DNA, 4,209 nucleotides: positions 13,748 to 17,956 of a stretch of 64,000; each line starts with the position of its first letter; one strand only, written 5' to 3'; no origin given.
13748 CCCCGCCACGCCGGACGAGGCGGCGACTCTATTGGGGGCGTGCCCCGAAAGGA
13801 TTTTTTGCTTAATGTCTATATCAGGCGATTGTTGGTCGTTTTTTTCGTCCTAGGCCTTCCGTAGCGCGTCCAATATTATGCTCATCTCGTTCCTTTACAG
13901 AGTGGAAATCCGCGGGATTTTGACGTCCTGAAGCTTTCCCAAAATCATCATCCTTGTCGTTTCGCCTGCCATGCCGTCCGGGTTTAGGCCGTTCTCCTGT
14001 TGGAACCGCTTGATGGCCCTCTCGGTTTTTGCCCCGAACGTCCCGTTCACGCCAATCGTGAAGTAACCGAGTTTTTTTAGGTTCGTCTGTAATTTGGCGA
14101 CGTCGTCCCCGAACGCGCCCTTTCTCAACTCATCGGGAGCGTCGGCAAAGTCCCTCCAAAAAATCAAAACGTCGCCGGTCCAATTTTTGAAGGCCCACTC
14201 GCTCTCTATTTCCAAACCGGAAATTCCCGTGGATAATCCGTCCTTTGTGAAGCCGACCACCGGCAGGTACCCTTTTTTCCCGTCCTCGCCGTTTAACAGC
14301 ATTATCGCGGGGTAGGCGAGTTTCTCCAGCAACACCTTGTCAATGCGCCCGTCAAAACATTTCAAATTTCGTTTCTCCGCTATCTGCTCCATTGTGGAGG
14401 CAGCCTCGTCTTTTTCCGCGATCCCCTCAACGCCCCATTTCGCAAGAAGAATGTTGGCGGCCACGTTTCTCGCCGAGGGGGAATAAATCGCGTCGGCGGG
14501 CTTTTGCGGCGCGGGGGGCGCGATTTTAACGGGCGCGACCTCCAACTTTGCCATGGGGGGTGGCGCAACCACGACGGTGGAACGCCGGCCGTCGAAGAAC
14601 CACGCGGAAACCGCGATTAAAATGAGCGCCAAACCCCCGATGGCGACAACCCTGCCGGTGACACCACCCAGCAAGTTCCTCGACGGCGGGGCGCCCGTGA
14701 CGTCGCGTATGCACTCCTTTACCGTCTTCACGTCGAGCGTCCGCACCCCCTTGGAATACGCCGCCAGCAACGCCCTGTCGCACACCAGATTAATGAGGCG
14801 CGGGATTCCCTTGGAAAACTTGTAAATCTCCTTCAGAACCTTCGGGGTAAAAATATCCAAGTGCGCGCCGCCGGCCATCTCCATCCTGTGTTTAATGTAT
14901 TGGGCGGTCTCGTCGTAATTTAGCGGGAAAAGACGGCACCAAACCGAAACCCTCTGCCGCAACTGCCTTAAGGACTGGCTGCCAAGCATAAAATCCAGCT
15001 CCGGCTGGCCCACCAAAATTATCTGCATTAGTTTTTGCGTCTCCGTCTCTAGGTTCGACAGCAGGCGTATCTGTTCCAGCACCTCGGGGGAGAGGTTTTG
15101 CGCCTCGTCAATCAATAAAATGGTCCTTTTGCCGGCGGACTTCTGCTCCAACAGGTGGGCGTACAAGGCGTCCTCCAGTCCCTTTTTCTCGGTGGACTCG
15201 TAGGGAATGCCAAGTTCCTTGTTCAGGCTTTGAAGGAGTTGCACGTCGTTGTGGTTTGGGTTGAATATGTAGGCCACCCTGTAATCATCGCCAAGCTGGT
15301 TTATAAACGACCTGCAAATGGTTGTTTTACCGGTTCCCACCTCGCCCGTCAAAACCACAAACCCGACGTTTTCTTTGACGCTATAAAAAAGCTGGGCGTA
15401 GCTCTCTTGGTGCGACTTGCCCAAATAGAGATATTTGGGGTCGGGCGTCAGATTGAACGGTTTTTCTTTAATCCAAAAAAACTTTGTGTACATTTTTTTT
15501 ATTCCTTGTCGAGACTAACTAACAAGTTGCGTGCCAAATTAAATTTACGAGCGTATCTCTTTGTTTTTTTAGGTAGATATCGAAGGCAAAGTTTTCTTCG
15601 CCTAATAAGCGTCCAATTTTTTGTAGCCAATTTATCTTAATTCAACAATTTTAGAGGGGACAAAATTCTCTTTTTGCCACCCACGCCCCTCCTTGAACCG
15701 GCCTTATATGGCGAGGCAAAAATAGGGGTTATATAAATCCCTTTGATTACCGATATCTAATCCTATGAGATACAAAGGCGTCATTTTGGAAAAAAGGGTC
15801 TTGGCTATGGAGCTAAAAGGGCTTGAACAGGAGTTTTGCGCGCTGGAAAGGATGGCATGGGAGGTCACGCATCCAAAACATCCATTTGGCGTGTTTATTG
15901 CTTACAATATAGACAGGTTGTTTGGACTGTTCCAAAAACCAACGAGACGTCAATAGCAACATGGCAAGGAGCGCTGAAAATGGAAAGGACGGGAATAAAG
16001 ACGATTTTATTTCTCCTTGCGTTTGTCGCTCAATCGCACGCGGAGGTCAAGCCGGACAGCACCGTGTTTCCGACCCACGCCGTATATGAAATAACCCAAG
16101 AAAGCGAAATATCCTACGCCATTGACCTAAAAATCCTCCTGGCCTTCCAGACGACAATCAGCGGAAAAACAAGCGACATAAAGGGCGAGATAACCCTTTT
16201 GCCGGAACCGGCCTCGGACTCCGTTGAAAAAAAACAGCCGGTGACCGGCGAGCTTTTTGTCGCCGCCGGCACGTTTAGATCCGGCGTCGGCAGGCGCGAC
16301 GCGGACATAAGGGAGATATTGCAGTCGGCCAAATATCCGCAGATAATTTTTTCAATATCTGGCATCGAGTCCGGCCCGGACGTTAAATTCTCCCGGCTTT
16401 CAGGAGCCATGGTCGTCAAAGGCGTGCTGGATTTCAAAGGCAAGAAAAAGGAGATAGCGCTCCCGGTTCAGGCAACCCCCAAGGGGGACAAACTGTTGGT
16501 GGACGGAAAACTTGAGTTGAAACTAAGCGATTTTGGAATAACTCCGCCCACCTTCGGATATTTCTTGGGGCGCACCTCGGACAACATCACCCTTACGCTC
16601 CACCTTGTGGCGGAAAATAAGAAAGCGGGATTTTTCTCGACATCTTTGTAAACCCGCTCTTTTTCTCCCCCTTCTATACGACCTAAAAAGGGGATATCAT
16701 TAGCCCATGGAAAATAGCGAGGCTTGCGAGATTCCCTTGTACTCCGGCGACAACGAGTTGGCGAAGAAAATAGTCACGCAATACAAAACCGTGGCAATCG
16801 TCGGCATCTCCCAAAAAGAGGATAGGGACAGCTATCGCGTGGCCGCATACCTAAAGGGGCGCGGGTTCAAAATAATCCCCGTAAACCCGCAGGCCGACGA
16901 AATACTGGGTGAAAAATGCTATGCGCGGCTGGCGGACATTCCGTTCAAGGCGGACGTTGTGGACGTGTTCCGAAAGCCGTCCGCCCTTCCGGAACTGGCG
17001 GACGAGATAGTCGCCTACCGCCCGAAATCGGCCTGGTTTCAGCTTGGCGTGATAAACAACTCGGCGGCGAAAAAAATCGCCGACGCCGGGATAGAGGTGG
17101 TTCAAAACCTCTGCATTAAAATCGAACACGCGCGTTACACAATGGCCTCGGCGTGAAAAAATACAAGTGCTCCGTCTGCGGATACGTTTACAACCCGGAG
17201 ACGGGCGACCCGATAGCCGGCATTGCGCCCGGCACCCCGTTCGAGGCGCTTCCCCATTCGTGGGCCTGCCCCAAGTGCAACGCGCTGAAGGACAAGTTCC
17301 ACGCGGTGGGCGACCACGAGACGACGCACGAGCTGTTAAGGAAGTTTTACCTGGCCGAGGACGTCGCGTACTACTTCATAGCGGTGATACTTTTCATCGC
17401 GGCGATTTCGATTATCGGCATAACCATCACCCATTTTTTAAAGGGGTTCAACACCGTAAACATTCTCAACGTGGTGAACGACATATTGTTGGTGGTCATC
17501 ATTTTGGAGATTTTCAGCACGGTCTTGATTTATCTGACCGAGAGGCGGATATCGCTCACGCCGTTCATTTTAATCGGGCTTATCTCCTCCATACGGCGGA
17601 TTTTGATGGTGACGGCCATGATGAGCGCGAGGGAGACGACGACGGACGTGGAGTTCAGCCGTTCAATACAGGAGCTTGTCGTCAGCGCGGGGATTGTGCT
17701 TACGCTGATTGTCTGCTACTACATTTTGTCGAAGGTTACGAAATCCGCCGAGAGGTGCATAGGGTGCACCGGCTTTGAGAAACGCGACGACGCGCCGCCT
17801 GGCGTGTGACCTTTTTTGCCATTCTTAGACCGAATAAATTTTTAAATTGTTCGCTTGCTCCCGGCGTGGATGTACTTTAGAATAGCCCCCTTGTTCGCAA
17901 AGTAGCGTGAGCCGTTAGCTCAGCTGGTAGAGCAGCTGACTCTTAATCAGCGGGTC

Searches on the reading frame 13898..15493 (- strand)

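Call 83: search_protein_families(library=pfam, proteins=[window:13898-15493:-], max_evalue=0.00001)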
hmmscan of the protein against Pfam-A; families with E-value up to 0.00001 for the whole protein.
window:13898-15493:- (532 aa): 7 families
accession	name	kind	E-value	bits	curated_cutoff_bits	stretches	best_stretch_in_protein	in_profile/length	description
PF13401.12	AAA_22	-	1.7e-28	100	27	1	43-170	5-130/130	AAA domain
PF01471.23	PG_binding_1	-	9.2e-19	67.8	23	1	462-514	2-54/57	Putative peptidoglycan binding domain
PF13191.12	AAA_16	-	8e-09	36.6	32.6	1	33-151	13-161/167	AAA ATPase domain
PF13173.12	AAA_14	-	5.6e-07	30.1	27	1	45-196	4-128/129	AAA domain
PF01637.24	ATPase_2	-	2.6e-06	27.9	33.2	1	43-145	20-132/225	ATPase domain predominantly from Archaea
PF13604.12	AAA_30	-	3.5e-06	27.3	27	1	41-164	16-125/191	AAA domain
PF13245.12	AAA_19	-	4.3e-06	27.4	25.1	0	45-163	13-125/134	AAA domain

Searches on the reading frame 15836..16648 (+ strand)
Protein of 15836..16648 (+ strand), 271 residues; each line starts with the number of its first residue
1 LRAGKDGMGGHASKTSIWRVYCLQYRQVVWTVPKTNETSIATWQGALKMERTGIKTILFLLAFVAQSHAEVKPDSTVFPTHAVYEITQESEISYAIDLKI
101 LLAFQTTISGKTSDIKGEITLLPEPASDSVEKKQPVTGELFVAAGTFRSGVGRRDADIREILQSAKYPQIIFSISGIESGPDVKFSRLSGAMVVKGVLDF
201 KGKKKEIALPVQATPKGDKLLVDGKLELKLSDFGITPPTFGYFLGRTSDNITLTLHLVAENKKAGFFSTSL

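Call 83: search_protein_families(library=pfam, proteins=[window:15836-16648:+], max_evalue=0.00001)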
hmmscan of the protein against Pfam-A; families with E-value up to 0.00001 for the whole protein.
window:15836-16648:+ (271 aa): 1 family
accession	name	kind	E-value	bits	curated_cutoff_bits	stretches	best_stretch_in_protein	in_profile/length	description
PF04264.18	YceI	-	9.4e-17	62.2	23.7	1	90-259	8-150/150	YceI-like domain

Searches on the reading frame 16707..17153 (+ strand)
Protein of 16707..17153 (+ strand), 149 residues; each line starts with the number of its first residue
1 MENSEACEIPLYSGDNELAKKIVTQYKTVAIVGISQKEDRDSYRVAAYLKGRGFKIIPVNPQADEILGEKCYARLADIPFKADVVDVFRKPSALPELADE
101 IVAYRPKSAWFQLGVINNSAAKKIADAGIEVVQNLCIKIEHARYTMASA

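Call 83: search_protein_families(library=pfam, proteins=[window:16707-17153:+], max_evalue=0.00001)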
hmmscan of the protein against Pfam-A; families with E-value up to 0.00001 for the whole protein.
window:16707-17153:+ (149 aa): 1 family
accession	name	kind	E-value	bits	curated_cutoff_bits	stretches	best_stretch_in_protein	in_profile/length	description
PF13380.12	CoA_binding_2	-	1.4e-40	138.7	22.8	1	27-141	1-115/116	CoA binding domain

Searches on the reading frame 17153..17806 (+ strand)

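Call 83: search_protein_families(library=pfam, proteins=[window:17153-17806:+], max_evalue=0.00001)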
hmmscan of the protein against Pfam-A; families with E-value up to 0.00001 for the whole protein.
window:17153-17806:+ (218 aa): 2 families
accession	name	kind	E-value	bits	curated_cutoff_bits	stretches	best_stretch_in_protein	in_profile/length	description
PF00301.25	Rubredoxin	-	7.8e-22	77.5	23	1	3-49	1-47/47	Rubredoxin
PF06146.17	PsiE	-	5e-12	46.5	23.9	1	69-194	3-119/122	Phosphate-starvation-inducible E family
